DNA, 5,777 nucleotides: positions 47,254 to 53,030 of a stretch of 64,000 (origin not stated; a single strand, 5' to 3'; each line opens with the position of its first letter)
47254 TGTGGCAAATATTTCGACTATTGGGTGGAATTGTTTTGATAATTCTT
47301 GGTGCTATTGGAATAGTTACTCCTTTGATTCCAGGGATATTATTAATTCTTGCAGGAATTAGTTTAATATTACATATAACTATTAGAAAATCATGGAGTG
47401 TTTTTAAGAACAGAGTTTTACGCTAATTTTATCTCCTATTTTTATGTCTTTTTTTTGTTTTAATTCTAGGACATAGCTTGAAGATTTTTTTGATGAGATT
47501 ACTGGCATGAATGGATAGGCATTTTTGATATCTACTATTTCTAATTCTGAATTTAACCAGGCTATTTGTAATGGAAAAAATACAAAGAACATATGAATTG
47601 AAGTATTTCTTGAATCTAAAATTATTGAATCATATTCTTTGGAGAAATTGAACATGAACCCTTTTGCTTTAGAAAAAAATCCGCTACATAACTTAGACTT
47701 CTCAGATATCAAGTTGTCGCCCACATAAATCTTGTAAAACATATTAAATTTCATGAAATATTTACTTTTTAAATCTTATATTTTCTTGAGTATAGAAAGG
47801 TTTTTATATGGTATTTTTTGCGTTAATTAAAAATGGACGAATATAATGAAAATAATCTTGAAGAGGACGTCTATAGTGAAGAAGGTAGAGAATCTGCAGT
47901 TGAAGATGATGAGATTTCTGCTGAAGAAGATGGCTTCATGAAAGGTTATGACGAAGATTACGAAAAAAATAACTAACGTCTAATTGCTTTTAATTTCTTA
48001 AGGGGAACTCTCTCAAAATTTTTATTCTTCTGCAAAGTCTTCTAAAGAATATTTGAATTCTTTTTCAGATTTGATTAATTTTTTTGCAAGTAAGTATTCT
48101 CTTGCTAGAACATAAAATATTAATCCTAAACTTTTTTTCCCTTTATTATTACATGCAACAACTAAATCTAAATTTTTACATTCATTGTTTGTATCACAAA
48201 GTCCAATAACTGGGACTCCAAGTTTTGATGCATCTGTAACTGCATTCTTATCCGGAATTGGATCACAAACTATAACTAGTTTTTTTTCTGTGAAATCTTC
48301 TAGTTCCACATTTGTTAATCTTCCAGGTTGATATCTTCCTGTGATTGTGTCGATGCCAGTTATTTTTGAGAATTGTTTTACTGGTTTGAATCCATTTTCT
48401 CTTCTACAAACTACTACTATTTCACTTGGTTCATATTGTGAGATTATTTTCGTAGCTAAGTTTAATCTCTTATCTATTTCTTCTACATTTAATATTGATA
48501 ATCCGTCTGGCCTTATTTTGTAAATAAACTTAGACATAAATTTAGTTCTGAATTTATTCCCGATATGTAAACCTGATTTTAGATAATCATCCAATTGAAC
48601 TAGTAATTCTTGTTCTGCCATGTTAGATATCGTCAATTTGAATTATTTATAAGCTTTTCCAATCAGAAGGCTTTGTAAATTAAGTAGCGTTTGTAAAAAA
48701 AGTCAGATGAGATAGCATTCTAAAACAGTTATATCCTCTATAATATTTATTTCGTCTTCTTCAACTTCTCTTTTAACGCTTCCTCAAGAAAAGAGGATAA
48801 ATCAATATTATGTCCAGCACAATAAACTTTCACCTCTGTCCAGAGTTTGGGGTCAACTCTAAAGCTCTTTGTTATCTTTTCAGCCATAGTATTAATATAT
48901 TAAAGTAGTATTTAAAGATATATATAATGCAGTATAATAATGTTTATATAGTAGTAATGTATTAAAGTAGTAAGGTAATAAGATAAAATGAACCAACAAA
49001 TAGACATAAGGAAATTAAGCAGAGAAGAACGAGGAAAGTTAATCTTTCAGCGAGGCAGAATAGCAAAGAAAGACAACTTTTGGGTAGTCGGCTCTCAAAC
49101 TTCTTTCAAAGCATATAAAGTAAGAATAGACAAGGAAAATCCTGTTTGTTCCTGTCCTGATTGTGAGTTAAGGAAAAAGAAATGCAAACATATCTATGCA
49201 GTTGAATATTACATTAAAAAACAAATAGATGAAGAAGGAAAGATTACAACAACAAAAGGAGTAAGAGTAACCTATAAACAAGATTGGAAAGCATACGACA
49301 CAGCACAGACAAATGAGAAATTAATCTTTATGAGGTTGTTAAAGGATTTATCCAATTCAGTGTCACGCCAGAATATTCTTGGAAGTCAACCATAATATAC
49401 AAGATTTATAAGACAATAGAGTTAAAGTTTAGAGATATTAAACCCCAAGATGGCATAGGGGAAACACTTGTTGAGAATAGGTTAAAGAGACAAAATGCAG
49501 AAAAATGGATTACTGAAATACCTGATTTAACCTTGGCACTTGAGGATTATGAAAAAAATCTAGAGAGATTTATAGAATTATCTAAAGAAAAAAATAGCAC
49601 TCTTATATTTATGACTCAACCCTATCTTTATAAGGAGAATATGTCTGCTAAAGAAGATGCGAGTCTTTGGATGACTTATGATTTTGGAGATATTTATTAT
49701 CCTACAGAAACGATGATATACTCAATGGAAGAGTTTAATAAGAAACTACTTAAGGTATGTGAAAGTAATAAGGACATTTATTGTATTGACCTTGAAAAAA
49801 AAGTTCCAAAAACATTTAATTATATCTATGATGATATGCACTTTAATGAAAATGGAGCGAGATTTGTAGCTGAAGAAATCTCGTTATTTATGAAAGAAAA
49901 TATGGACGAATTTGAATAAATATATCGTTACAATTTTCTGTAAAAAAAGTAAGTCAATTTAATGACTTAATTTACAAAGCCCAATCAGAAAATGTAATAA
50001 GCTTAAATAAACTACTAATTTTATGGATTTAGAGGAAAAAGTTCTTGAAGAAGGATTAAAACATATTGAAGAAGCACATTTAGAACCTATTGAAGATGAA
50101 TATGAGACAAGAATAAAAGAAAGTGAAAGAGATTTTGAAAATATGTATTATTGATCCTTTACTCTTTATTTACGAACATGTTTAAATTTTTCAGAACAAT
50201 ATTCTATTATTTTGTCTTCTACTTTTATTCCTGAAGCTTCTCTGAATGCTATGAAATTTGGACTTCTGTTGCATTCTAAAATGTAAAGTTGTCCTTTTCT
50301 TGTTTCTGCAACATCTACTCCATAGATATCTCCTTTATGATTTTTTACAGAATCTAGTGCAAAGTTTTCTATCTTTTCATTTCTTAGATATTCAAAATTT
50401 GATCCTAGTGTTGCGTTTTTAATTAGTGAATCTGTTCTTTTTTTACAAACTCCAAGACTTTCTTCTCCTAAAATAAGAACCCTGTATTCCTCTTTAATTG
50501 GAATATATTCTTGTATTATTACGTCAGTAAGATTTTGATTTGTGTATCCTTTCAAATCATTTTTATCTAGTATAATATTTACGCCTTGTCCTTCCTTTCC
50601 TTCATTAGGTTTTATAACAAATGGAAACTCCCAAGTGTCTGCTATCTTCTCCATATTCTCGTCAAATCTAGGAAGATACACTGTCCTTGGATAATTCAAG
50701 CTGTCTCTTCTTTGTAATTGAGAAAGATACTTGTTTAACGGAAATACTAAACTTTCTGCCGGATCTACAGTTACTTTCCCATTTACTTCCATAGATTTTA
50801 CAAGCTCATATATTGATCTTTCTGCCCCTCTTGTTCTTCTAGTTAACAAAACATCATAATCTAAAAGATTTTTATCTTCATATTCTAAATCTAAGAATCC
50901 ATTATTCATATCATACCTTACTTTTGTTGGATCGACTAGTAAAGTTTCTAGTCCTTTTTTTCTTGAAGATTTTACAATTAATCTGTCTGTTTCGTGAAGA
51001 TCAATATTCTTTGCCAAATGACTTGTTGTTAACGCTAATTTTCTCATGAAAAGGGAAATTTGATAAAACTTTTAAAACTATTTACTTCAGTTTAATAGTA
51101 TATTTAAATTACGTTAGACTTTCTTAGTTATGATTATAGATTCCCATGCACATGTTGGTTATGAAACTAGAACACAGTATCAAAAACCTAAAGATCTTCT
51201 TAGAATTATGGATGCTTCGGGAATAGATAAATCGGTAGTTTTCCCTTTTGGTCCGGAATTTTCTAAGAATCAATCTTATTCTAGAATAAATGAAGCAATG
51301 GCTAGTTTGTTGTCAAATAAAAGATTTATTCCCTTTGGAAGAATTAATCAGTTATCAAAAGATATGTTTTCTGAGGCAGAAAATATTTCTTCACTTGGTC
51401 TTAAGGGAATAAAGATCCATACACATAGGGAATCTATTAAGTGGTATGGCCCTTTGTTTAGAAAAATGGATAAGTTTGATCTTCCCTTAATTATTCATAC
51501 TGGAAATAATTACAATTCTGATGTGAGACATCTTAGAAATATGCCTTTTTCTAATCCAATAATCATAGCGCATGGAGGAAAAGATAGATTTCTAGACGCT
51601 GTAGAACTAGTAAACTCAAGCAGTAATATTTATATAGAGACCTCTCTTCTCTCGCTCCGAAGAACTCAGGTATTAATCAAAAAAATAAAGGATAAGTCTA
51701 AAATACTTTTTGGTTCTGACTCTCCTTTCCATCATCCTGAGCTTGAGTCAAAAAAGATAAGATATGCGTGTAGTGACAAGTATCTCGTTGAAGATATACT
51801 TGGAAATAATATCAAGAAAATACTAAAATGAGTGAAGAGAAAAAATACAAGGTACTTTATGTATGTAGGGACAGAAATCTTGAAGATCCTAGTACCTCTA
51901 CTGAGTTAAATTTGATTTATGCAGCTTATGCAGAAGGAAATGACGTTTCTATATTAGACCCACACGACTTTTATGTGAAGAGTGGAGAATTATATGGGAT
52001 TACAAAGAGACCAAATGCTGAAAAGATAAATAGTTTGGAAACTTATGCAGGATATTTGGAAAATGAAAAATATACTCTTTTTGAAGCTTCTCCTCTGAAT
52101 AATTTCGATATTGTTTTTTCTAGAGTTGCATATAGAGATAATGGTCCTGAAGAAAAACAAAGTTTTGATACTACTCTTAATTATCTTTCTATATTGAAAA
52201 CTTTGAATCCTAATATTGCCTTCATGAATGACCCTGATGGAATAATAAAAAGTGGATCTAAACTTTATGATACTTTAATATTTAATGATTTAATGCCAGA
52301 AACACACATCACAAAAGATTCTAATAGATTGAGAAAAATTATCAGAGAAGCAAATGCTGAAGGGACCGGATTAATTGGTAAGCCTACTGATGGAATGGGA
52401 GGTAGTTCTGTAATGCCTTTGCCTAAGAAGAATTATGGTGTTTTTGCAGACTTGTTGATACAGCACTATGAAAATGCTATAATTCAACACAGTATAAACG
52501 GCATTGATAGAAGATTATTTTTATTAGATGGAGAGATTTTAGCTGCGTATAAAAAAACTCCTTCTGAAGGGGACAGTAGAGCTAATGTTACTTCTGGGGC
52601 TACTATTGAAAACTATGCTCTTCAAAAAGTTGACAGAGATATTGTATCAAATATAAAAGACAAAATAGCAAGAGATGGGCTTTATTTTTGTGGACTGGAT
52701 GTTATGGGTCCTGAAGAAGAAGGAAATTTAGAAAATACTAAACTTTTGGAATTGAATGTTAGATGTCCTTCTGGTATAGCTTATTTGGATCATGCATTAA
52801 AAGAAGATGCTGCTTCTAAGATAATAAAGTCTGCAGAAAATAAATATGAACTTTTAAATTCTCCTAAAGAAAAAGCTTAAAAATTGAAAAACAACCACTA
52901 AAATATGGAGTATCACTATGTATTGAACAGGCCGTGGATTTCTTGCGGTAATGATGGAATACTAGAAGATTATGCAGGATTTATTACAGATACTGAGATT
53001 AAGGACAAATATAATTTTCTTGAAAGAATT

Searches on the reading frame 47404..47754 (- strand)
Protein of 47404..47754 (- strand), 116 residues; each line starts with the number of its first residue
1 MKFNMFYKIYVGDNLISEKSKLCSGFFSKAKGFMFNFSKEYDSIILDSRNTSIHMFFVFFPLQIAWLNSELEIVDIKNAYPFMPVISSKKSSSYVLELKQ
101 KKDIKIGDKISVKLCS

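Call 76: search_protein_families(library=pfam, proteins=[window:47404-47754:-], max_evalue=0.01)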
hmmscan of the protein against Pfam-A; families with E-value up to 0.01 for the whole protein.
window:47404-47754:- (116 aa): 1 family
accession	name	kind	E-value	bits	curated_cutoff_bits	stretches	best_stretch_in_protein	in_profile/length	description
PF02643.20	DUF192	-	4.3e-08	33.6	27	1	28-111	11-95/96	Uncharacterized ACR, COG1430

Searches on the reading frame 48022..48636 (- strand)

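Call 56: search_protein_families(library=pfam, proteins=[window:48022-48636:-], max_evalue=0.0001)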
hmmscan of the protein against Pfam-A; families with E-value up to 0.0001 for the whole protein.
window:48022-48636:- (204 aa): 1 family
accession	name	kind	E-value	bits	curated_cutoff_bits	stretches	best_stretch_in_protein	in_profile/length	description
PF00318.25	Ribosomal_S2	-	6.1e-21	75.1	26.1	2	118-179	150-211/216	Ribosomal protein S2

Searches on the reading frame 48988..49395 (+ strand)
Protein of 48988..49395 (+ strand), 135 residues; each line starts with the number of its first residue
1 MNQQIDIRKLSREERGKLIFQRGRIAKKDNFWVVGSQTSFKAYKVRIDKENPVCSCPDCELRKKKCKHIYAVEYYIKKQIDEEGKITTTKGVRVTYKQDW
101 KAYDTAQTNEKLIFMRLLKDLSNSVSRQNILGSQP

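Call 76: search_protein_families(library=pfam, proteins=[window:48988-49395:+], max_evalue=0.01)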
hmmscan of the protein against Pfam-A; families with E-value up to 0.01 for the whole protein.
window:48988-49395:+ (135 aa): 1 family
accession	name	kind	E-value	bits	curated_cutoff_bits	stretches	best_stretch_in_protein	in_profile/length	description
PF04434.22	SWIM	-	3.8e-07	29.9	19.6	1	43-76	1-37/38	SWIM zinc finger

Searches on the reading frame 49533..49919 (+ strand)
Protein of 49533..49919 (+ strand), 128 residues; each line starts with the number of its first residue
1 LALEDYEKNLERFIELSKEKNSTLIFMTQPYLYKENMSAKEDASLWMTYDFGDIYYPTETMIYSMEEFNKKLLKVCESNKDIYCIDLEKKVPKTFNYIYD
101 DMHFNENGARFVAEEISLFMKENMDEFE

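Call 76: search_protein_families(library=pfam, proteins=[window:49533-49919:+], max_evalue=0.01)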
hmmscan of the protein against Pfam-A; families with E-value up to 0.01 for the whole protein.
window:49533-49919:+ (128 aa): 1 family
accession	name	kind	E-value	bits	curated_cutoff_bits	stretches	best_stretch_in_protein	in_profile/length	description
PF14567.11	SUKH_5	-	0.005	17.1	27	1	59-122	79-139/142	SMI1-KNR4 cell-wall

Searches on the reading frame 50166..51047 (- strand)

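Call 56: search_protein_families(library=pfam, proteins=[window:50166-51047:-], max_evalue=0.0001)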
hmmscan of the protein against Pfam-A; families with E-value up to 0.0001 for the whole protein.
window:50166-51047:- (293 aa): 6 families
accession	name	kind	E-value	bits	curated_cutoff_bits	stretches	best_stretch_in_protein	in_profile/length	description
PF08443.16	RimK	-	7.3e-16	58.8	21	1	115-283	14-187/188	RimK-like ATP-grasp domain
PF18299.6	R2K_2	-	1.4e-09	38.5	26.2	1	132-261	11-130/147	ATP-grasp domain, R2K clade family 2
PF03133.20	TTL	-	3.9e-06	26.7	20.1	0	116-182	41-106/292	Tubulin-tyrosine ligase family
PF02655.19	ATP-grasp_3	-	6.1e-06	26.8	23.2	1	119-260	18-154/160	ATP-grasp domain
PF14398.11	ATPgrasp_YheCD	-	1.2e-05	25.2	26.8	0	241-284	205-252/255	YheC/D like ATP-grasp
PF14397.11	ATPgrasp_ST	-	3.6e-05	23.5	31.4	0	130-172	47-92/278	Sugar-transfer associated ATP-grasp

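Call 68: search_protein_families(library=ncbifam, proteins=[window:50166-51047:-], max_evalue=0.00001)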
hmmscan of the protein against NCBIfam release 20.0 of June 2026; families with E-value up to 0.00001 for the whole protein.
window:50166-51047:- (293 aa): 12 families
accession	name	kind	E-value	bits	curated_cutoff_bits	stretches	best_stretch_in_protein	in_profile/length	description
TIGR00768.1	rimK_fam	subfamily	4.5e-28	98.4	143.4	1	20-283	12-275/276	RimK family alpha-L-glutamate ligase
TIGR02144.1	LysX_arch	equivalog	3e-24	85.6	275.6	1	54-288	38-279/281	lysine biosynthesis protein LysX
NF040720.1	MptN_Meth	equivalog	5.4e-24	84.8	350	1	22-283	15-289/291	tetrahydromethanopterin:alpha-L-glutamate ligase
TIGR04443.1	F420_CofF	equivalog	9.7e-18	64.2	300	1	80-283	67-277/283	coenzyme gamma-F420-2:alpha-L-glutamate ligase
NF007764.0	PRK10446.1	equivalog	4.1e-09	36.1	331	1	15-287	10-289/300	30S ribosomal protein S6--L-glutamate ligase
NF009402.0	PRK12767.1-1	equivalog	1.2e-07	30.9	218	1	114-190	125-202/329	carbamoyl phosphate synthase-like protein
NF004679.0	PRK06019.1-5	equivalog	2e-07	30.2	326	1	85-192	80-190/376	5-(carboxyamino)imidazole ribonucleotide synthase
NF002378.0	PRK01372.1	subfamily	6.4e-07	28.4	243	1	111-263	107-271/305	D-alanine--D-alanine ligase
NF005315.0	PRK06849.1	equivalog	8e-07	28.4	406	1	117-260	129-273/389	hypothetical protein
TIGR02068.2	cya_phycin_syn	equivalog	1.7e-06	26.4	850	1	130-206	238-317/862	cyanophycin synthetase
NF010623.0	PRK14016.1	subfamily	3e-06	25.6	877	1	130-209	239-321/871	cyanophycin synthetase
TIGR01205.1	D_ala_D_alaTIGR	subfamily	3.1e-06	26.4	245.65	0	104-268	105-292/318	D-alanine--D-alanine ligase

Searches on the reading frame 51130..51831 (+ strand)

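Call 56: search_protein_families(library=pfam, proteins=[window:51130-51831:+], max_evalue=0.0001)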
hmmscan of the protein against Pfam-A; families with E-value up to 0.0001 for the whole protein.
window:51130-51831:+ (233 aa): 1 family
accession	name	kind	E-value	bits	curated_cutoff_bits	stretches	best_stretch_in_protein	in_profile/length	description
PF04909.20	Amidohydro_2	-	7.9e-12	46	26.4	1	19-232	39-287/289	Amidohydrolase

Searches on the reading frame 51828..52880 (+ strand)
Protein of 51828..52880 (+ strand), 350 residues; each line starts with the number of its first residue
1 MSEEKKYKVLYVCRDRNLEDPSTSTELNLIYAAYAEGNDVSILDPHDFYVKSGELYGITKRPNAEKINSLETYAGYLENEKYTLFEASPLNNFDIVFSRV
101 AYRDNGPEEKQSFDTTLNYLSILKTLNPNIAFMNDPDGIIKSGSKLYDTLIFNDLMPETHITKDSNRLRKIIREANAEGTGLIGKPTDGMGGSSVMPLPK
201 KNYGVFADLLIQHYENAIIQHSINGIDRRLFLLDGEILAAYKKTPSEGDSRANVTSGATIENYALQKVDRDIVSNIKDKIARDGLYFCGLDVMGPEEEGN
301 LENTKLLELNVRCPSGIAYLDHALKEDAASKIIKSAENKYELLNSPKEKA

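Call 56: search_protein_families(library=pfam, proteins=[window:51828-52880:+], max_evalue=0.0001)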
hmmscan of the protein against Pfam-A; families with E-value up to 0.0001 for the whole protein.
window:51828-52880:+ (350 aa): 2 families
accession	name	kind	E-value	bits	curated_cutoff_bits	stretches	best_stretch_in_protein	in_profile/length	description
PF02955.21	GSH-S_ATP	-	6.3e-28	97.8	23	1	145-321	2-171/175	Prokaryotic glutathione synthetase, ATP-grasp domain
PF08443.16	RimK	-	1.7e-09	38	21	1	157-334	19-186/188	RimK-like ATP-grasp domain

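Call 68: search_protein_families(library=ncbifam, proteins=[window:51828-52880:+], max_evalue=0.00001)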
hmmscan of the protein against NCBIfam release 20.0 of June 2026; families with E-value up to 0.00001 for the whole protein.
window:51828-52880:+ (350 aa): 6 families
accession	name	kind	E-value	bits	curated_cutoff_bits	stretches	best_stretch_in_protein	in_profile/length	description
NF009110.0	PRK12458.1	subfamily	4.4e-42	144.3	408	1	8-342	2-333/349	glutathione synthetase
NF003573.0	PRK05246.1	equivalog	6.8e-40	136.8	272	1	23-340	18-313/316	glutathione synthase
TIGR01380.1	glut_syn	equivalog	4.5e-31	108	299.05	1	25-338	19-310/312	glutathione synthase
NF040720.1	MptN_Meth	equivalog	2.2e-17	63.1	350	1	84-335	47-289/291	tetrahydromethanopterin:alpha-L-glutamate ligase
TIGR00768.1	rimK_fam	subfamily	6.2e-11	42.2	143.4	1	89-300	44-246/276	RimK family alpha-L-glutamate ligase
NF009403.0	PRK12767.1-2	equivalog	4.6e-06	26.1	286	1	147-286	112-249/342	carbamoyl phosphate synthase-like protein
